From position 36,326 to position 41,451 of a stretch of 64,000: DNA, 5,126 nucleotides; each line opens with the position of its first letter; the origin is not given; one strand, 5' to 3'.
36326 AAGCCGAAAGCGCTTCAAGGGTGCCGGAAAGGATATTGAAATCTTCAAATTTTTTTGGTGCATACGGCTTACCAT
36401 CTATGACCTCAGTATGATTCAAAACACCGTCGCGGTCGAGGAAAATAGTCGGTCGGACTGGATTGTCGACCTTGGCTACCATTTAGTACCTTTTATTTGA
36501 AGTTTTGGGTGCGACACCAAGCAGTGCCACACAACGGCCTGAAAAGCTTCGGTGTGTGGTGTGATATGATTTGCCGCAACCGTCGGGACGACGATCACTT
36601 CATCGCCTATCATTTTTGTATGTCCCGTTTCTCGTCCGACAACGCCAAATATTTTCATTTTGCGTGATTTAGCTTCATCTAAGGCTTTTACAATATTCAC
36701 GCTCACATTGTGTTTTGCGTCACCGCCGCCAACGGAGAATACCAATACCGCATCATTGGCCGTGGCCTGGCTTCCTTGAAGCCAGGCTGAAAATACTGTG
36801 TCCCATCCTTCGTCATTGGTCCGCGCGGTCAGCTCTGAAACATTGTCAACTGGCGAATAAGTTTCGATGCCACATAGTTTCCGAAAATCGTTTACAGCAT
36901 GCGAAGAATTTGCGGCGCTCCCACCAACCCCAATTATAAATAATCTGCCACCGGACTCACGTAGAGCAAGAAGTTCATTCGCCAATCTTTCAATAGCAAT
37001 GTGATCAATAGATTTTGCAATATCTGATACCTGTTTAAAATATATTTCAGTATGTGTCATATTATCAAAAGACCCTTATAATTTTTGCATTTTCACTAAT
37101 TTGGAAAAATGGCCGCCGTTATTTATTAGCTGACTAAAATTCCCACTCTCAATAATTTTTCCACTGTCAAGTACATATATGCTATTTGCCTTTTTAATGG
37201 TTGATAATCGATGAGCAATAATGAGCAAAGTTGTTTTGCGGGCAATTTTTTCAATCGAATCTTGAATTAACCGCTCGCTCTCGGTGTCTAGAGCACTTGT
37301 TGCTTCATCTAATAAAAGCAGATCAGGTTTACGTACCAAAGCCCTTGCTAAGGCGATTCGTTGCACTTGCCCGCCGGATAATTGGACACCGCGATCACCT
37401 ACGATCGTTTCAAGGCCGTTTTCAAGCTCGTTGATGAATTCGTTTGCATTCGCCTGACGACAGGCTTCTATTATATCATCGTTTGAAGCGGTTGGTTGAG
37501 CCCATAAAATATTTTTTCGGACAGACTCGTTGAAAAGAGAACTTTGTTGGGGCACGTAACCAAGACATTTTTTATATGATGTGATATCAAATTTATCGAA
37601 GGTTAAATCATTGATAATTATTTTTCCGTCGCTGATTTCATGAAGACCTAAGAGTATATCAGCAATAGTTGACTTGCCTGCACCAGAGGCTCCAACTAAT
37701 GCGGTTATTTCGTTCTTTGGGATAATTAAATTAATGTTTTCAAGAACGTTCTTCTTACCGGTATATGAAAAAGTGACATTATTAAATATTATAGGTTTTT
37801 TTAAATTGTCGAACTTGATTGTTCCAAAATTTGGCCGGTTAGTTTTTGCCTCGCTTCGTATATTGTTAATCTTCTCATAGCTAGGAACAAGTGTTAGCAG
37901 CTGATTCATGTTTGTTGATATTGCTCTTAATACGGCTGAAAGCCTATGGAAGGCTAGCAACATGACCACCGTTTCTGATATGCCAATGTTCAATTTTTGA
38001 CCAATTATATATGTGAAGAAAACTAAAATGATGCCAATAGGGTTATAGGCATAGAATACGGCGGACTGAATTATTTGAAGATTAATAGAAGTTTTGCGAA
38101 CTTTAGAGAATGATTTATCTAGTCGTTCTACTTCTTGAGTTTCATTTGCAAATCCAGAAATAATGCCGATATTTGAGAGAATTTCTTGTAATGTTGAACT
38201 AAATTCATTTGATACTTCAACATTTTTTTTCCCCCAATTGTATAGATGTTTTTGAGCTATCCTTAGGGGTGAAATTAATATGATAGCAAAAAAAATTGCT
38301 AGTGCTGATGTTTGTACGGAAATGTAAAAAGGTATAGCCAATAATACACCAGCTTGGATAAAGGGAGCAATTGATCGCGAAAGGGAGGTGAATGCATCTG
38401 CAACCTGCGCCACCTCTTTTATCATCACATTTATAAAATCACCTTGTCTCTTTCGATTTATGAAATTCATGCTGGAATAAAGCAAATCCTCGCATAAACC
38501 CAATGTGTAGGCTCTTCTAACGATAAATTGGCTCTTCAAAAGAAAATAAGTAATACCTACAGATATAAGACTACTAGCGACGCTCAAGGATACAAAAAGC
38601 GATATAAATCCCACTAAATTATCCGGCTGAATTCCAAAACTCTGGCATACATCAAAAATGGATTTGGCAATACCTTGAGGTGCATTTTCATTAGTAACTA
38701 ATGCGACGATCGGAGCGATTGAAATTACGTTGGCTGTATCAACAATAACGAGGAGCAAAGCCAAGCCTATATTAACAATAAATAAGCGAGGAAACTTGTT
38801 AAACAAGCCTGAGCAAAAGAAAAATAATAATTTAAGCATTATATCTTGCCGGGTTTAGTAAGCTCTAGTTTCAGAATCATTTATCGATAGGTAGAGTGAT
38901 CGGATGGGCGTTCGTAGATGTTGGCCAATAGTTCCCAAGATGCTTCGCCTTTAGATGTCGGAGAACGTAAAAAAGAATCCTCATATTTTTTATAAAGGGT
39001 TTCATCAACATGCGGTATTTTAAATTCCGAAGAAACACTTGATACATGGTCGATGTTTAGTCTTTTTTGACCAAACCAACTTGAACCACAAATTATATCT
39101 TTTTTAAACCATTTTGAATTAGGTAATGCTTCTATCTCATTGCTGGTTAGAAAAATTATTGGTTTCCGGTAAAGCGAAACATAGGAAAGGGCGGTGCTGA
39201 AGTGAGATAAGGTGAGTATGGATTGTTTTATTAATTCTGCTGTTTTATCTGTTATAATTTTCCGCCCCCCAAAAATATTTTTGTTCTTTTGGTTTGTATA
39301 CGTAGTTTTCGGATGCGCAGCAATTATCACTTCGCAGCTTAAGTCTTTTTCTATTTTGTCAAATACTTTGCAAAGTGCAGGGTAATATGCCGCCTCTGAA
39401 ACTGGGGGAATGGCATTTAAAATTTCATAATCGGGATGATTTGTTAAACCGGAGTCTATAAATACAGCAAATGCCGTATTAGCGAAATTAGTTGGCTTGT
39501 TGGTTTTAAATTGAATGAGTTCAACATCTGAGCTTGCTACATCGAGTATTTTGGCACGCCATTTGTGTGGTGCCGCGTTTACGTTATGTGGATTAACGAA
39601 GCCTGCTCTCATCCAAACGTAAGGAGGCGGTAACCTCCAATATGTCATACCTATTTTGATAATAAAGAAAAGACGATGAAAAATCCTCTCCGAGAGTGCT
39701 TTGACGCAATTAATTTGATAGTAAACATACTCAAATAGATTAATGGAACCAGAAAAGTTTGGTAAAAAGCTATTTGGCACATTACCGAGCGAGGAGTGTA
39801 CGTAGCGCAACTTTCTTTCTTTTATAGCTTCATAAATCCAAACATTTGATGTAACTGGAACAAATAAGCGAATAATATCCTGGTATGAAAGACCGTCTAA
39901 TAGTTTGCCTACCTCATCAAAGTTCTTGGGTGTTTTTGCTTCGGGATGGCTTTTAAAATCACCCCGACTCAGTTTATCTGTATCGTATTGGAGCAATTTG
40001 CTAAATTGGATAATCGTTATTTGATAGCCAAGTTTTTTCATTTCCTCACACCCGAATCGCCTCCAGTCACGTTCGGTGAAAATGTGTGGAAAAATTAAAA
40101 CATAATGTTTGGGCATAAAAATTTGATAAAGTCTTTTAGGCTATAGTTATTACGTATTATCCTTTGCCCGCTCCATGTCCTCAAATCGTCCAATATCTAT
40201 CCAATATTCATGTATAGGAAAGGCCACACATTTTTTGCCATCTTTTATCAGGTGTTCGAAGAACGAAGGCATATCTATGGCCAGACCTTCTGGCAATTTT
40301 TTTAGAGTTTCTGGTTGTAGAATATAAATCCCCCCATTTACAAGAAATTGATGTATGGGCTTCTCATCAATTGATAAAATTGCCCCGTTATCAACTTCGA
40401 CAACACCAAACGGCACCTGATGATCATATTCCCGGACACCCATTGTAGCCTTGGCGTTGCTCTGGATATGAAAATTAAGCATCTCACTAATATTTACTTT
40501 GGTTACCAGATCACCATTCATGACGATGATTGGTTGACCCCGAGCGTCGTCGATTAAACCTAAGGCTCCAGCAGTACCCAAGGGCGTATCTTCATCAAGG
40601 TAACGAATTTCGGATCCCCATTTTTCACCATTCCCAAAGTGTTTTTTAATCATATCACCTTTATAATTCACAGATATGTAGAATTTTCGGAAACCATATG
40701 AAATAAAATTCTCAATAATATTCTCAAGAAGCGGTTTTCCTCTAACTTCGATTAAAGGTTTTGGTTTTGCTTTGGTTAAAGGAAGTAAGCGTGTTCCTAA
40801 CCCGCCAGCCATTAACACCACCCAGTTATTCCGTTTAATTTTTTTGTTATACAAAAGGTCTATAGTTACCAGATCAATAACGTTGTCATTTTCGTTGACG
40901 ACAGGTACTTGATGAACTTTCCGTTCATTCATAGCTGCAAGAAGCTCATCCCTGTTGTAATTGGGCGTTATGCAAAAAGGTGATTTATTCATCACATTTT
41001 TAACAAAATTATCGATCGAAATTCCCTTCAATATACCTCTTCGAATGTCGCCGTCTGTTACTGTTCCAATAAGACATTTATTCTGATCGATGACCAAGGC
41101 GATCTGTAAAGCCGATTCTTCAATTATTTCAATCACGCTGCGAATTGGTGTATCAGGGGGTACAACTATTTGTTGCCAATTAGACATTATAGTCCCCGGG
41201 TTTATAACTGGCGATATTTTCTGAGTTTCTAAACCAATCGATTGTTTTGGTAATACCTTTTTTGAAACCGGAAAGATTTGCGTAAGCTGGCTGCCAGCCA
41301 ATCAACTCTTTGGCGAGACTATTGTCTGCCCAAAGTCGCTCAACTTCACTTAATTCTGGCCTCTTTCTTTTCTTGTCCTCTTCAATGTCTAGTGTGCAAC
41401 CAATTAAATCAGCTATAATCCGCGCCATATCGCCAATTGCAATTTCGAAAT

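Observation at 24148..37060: Self-sufficient modified-heptose module with its own transaldolase and split transketolase, next to the phosphoramidate genes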

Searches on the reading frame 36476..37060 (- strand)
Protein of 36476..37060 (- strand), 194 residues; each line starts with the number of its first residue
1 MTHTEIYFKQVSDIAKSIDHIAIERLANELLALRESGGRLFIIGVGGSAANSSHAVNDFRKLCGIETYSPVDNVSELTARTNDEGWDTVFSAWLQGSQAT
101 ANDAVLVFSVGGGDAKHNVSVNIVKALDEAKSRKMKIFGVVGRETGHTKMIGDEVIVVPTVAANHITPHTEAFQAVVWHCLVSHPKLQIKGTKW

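Call 4: search_protein_families(library=pfam, proteins=[window:36476-37060:-])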
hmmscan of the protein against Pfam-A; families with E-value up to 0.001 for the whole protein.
window:36476-37060:- (194 aa): 1 family
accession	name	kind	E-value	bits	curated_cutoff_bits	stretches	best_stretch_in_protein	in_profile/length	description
PF13580.11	SIS_2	-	1.1e-07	32.4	27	1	7-141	2-137/138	SIS domain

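Call 6: search_protein_families(library=ncbifam, proteins=[window:36476-37060:-], max_evalue=0.00001)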
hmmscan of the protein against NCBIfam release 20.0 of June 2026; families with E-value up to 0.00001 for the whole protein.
window:36476-37060:- (194 aa): 4 families
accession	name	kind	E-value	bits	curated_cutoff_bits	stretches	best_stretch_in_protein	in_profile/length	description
TIGR00441.1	gmhA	equivalog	3.7e-14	53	209.45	1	35-167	9-139/154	D-sedoheptulose 7-phosphate isomerase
NF001628.0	PRK00414.1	equivalog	3.5e-11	43.1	265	1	22-162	29-166/192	D-sedoheptulose 7-phosphate isomerase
NF010546.0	PRK13936.1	equivalog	1.2e-10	41.5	276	1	22-182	28-185/197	phosphoheptose isomerase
NF010547.0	PRK13938.1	equivalog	2.5e-09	37.1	320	1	25-167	33-173/196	D-sedoheptulose 7-phosphate isomerase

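Call 23: search_solved_structures(query=window:36476-37060:-, show_alignments=2, max_evalue=0.1)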
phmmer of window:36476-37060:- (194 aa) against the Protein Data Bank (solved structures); distinct sequences matched with E-value up to 0.1: 15.
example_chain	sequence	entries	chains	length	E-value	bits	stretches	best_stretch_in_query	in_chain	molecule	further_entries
5ltz_A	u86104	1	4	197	1.1e-09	41.7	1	23-179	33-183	Phosphoheptose isomerase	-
2xbl_A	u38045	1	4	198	1.7e-09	41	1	23-163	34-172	PHOSPHOHEPTOSE ISOMERASE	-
2x3y_A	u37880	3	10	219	2.3e-09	40.6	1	23-163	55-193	PHOSPHOHEPTOSE ISOMERASE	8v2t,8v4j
5lu5_A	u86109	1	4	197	3.1e-09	40.2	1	23-163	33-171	Phosphoheptose isomerase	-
5lu7_A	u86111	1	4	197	4.5e-09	39.7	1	23-163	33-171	Phosphoheptose isomerase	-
5lu6_A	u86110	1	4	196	2.2e-08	37.4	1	23-163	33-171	Phosphoheptose isomerase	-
1tk9_A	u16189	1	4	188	2e-07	34.3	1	26-161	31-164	Phosphoheptose isomerase 1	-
1x94_A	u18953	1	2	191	3.3e-07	33.6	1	21-160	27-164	putative Phosphoheptose isomerase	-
5i01_A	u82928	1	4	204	1.3e-06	31.7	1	28-155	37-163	Phosphoheptose isomerase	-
2i22_A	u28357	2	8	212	3.7e-06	30.2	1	22-159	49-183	Phosphoheptose isomerase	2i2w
5by2_A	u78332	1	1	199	2.3e-05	27.6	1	30-166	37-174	Phosphoheptose isomerase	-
1x92_A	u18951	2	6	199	2.9e-05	27.3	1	36-184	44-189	PHOSPHOHEPTOSE ISOMERASE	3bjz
3trj_A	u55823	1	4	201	0.00011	25.3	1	22-181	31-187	Phosphoheptose isomerase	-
2yva_A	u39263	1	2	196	0.00067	22.8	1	21-156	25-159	DnaA initiator-associating protein diaA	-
4u6n_A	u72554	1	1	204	0.00075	22.6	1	21-156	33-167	DnaA initiator-associating protein DiaA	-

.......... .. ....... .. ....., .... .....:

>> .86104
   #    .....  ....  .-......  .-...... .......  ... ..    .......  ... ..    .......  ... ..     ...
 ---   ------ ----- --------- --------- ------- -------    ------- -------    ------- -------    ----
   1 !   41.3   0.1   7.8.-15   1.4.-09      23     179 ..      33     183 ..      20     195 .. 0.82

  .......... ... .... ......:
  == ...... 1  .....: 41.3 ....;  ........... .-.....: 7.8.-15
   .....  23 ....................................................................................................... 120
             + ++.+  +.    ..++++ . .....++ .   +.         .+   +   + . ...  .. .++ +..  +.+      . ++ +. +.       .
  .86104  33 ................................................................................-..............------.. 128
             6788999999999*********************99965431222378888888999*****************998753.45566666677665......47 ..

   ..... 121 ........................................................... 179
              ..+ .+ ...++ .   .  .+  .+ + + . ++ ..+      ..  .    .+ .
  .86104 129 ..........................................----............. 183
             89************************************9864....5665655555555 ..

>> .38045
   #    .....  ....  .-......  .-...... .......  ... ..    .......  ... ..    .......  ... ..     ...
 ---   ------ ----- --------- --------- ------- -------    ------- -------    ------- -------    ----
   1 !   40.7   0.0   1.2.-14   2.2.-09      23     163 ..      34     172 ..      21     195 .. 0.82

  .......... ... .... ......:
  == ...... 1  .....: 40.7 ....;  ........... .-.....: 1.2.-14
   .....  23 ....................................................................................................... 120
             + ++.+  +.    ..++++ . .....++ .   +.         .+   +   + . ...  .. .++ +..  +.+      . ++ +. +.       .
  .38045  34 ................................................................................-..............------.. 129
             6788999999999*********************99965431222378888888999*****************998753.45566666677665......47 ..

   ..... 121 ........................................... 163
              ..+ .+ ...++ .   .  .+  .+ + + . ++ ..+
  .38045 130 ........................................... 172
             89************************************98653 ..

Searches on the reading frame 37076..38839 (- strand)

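Call 7: search_protein_families(library=ncbifam, proteins=[window:37076-38839:-], max_evalue=0.00001)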
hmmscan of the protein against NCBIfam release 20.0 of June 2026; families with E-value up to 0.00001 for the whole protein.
window:37076-38839:- (587 aa): 187 families (the best 25 are shown)
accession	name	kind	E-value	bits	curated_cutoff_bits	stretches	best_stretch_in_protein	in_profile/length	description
NF045513.1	HepA_fam_ABC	equivalog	2.8e-113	379.5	725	1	13-585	29-609/610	heterocyst formation ABC transporter subunit HepA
TIGR02203.1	MsbA_lipidA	equivalog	4.2e-90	302.9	602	1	41-585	17-569/572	lipid A export permease/ATP-binding protein MsbA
TIGR02204.1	MsbA_rel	hypoth_equivalog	4e-84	283.3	780.4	1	38-585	18-575/576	ABC transporter, permease/ATP-binding protein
NF010178.0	PRK13657.1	equivalog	5.1e-82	276.2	733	1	73-586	53-571/588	glucan ABC transporter ATP-binding protein/ permease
TIGR03797.1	NHLM_micro_ABC2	equivalog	8.3e-81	272.4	709.4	1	79-585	179-685/686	NHLP bacteriocin export ABC transporter permease/ATPase subunit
TIGR00958.1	3a01208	subfamily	9.2e-81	272.1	874.6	1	53-582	180-711/711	antigen peptide transporter 2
NF008381.0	PRK11176.1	equivalog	1.3e-80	271.4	867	1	96-585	89-579/582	lipid A ABC transporter ATP-binding protein/permease MsbA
TIGR01846.1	type_I_sec_HlyB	subfamily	4.1e-79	266.7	725.55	1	115-585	218-692/694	type I secretion system permease/ATPase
NF050066.1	LPSTprtrPglK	equivalog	2.1e-73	247.6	1000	1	1-559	1-557/558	BC-type lipopolysaccharide transporter PglK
TIGR03375.1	type_I_sec_LssB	subfamily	9.8e-73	245.6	693.1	1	130-573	242-690/696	type I secretion system permease/ATPase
NF052233.1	CphA_assoc_ABC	equivalog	1.1e-71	242.3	880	1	115-585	269-743/766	cyanophycin metabolism-associated ABC transporter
TIGR02857.1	CydD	equivalog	2.1e-70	238.2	435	1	29-556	10-528/529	thiol reductant ABC exporter subunit CydD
TIGR03796.1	NHLM_micro_ABC1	equivalog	1.1e-69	235.5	853.3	1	84-583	203-710/710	NHLP family bacteriocin export ABC transporter peptidase/permease/ATPase subunit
NF008364.0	PRK11160.1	equivalog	1.3e-68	232.1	630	1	122-583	106-573/575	heme ABC transporter ATP-binding protein/permease CydC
NF008379.0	PRK11174.1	equivalog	4.4e-66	223.8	684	1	124-585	111-584/588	heme ABC transporter permease/ATP-binding protein CydD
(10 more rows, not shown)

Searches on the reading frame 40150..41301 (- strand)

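Call 7: search_protein_families(library=ncbifam, proteins=[window:40150-41301:-], max_evalue=0.00001)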
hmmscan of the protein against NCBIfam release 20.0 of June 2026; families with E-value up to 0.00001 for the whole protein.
window:40150-41301:- (383 aa): 31 families (the best 25 are shown)
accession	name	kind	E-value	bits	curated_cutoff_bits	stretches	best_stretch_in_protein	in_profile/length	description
NF052502.1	man1P_GTase_Rv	exception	4.9e-40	137.5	440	1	162-378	4-225/352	mannose-1-phosphate guanylyltransferase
TIGR03992.1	Arch_glmU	subfamily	2.2e-39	135.5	292.1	1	161-375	3-219/393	bifunctional sugar-1-phosphate nucleotidylyltransferase/acetyltransferase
NF045761.1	NAMPUrTaseMurU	equivalog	4.2e-29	102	250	1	162-380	4-224/226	N-acetylmuramate alpha-1-phosphate uridylyltransferase MurU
TIGR02623.1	G1P_cyt_trans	equivalog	2.6e-27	95.9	300.25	2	161-231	3-73/255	glucose-1-phosphate cytidylyltransferase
NF041313.1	UDPGP_AglF_Halo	equivalog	3.7e-27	95.3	400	1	162-380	4-231/234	UTP--glucose-1-phosphate uridylyltransferase AglF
NF049965.1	GlMnHpPGnyltfHddC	equivalog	1.3e-26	93.6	300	1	162-378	4-216/221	D-glycero-D-manno-heptose 1-phosphate guanosyltransferase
TIGR01208.1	rmlA_long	equivalog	8.5e-26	90.7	320.25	1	162-379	3-230/353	glucose-1-phosphate thymidylyltransferase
TIGR02091.1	glgC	equivalog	2.8e-19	69.4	424.9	1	161-373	3-249/364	glucose-1-phosphate adenylyltransferase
NF003670.0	PRK05293.1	equivalog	1e-18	67.5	470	1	249-376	112-251/382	glucose-1-phosphate adenylyltransferase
NF041173.1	Sug_nt_acttase_Thmprot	equivalog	1.4e-18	67.1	600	1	161-373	3-217/405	bifunctional sugar-1-phosphate nucleotidylyltransferase/acetyltransferase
NF001947.0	PRK00725.1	subfamily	4e-17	62.1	470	1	151-318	9-196/426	glucose-1-phosphate adenylyltransferase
NF002023.0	PRK00844.1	subfamily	7.5e-16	57.9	458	1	161-317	9-183/408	glucose-1-phosphate adenylyltransferase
NF002772.0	PRK02862.1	equivalog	2.1e-14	53.1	537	1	161-224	6-70/429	glucose-1-phosphate adenylyltransferase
TIGR01207.1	rmlA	equivalog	3.8e-14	52.5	360.65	1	162-321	3-169/286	glucose-1-phosphate thymidylyltransferase RfbA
TIGR00393.1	kpsF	subfamily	1.4e-12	47.7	203.7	1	49-145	171-267/268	KpsF/GutQ family sugar-phosphate isomerase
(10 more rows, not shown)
